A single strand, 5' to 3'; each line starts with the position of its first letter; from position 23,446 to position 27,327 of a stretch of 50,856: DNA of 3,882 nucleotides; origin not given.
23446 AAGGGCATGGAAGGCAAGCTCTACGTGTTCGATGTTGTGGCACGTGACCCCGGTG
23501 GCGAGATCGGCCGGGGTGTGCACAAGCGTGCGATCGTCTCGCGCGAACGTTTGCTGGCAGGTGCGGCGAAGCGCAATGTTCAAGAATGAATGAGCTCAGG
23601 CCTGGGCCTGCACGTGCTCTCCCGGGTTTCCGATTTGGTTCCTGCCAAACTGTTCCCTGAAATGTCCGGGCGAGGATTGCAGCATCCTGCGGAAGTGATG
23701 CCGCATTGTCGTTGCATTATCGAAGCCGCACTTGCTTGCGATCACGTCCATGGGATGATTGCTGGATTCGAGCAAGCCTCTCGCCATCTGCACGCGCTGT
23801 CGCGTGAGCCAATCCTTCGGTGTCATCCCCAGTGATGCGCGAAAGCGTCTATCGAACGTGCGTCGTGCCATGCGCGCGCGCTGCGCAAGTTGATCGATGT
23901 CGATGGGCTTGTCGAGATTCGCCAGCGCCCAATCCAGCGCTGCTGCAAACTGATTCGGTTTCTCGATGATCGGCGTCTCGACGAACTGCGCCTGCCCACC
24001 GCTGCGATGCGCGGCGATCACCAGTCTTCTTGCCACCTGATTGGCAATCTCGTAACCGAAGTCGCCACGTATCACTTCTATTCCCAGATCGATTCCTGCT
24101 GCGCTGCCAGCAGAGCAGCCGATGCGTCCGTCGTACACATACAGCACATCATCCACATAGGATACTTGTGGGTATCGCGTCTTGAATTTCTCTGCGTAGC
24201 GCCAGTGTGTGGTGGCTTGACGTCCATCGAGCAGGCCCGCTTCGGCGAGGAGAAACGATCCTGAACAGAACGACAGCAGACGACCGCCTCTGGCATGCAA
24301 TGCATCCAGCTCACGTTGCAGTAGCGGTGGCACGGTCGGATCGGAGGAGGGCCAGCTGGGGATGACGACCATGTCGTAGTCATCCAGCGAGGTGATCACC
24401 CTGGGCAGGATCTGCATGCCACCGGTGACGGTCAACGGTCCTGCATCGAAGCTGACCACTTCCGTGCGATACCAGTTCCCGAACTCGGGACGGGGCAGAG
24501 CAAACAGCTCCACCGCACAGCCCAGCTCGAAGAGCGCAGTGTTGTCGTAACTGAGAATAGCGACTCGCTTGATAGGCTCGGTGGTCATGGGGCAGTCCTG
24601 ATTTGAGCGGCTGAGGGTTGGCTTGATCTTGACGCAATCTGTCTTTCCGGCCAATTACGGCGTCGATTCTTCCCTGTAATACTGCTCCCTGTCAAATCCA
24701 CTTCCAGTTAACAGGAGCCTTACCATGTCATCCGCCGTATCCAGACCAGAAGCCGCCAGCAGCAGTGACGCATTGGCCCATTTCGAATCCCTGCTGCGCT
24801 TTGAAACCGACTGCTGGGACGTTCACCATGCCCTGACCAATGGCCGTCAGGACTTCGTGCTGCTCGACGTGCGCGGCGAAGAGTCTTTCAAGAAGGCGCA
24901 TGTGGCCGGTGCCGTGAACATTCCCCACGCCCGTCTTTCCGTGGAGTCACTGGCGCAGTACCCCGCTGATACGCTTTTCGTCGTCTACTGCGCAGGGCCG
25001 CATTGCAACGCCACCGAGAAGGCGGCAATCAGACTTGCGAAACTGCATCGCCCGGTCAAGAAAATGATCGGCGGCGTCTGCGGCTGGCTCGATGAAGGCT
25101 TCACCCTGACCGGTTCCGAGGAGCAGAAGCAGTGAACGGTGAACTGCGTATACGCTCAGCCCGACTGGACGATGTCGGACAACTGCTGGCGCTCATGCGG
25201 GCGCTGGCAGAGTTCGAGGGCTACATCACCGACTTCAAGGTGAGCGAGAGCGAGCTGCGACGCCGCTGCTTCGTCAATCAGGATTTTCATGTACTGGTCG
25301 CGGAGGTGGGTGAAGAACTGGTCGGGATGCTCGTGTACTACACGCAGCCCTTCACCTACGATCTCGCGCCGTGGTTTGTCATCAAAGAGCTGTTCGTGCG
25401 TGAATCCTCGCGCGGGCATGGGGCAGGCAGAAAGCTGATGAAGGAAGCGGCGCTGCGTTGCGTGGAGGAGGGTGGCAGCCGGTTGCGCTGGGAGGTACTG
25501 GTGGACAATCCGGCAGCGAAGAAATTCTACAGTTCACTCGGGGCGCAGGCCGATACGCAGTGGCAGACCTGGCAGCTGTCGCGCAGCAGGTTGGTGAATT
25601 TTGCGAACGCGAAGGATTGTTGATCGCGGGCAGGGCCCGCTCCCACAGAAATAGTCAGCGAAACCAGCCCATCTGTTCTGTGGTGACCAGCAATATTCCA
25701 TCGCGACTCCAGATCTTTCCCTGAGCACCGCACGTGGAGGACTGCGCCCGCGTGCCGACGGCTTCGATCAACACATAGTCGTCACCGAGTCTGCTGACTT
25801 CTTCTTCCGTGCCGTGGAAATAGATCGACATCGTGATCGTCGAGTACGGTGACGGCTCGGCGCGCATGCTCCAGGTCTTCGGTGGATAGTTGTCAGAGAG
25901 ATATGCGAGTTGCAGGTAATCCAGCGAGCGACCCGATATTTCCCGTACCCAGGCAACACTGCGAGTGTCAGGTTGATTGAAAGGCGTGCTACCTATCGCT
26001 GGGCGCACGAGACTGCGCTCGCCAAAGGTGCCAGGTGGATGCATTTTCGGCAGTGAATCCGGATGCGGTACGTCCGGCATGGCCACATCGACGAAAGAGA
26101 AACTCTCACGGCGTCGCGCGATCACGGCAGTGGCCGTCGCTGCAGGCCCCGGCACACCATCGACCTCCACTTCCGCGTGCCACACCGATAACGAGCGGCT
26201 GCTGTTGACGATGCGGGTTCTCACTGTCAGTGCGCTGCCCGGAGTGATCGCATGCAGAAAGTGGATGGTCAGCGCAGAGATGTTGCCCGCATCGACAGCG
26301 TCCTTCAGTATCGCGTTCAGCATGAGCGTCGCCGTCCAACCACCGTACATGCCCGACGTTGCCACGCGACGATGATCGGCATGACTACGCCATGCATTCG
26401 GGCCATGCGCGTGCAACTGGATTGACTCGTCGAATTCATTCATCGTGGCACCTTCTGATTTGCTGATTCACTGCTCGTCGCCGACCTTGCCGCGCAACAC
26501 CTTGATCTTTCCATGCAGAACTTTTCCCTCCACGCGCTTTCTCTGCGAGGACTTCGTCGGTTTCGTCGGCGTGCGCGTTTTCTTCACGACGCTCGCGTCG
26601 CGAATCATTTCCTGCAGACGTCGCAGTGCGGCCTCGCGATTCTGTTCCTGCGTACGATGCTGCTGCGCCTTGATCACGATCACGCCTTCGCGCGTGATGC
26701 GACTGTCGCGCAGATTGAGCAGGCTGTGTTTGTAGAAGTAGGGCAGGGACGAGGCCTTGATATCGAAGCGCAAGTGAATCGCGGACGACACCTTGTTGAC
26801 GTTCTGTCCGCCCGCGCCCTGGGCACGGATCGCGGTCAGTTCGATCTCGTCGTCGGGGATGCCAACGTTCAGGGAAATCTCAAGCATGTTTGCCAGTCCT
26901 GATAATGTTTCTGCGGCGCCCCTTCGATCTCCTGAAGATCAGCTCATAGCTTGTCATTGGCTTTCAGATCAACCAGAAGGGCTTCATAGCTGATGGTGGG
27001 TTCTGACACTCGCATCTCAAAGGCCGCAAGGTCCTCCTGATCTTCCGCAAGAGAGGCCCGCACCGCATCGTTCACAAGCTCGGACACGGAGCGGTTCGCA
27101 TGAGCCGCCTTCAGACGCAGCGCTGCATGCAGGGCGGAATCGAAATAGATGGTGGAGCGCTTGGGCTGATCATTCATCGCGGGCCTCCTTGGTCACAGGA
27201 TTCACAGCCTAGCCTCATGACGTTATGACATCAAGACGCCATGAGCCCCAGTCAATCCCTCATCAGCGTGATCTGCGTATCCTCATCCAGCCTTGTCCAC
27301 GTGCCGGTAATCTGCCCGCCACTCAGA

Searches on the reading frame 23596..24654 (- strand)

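Call 85: search_protein_families(library=pfam, proteins=[window:23596-24654:-], max_evalue=0.001)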
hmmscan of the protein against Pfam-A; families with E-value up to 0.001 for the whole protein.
window:23596-24654:- (352 aa): 3 families
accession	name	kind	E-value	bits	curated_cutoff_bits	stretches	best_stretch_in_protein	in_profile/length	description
PF12833.13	HTH_18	-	4.4e-22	78.6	33.6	1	256-335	1-80/80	Helix-turn-helix domain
PF01965.30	DJ-1_PfpI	-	1.9e-14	54.3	26.6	1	29-195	1-163/165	DJ-1/PfpI family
PF00165.29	HTH_AraC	-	8e-09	35.9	26.6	1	246-284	4-42/42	Bacterial regulatory helix-turn-helix proteins, AraC family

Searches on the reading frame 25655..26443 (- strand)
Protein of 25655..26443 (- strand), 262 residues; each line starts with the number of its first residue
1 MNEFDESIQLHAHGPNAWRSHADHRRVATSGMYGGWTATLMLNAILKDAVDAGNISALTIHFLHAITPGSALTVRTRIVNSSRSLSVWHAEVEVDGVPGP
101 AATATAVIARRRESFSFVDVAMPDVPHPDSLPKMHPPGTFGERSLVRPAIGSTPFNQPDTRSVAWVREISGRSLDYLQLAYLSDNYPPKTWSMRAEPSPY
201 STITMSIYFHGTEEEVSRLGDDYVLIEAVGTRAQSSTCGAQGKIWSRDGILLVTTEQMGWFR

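Call 85: search_protein_families(library=pfam, proteins=[window:25655-26443:-], max_evalue=0.001)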
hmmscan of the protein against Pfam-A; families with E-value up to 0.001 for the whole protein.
window:25655-26443:- (262 aa): 3 families
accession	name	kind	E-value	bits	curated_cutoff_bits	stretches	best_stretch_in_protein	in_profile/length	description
PF20789.3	4HBT_3C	-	1.1e-17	64.9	24.1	1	132-259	14-138/140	Acyl-CoA thioesterase C-terminal domain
PF13622.12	4HBT_3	-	7.8e-14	52.1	24.3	1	31-107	10-81/83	Acyl-CoA thioesterase N-terminal domain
PF03061.28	4HBT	-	9.3e-07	29.5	20.6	1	54-94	32-72/79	Thioesterase superfamily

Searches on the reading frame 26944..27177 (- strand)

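Call 85: search_protein_families(library=pfam, proteins=[window:26944-27177:-], max_evalue=0.001)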
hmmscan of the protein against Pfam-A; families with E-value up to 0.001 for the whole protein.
window:26944-27177:- (77 aa): 1 family
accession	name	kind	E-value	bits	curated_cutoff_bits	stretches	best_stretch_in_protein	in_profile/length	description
PF22180.2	RH3_dom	-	0.00037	21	27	1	6-51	8-53/66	RH3 domain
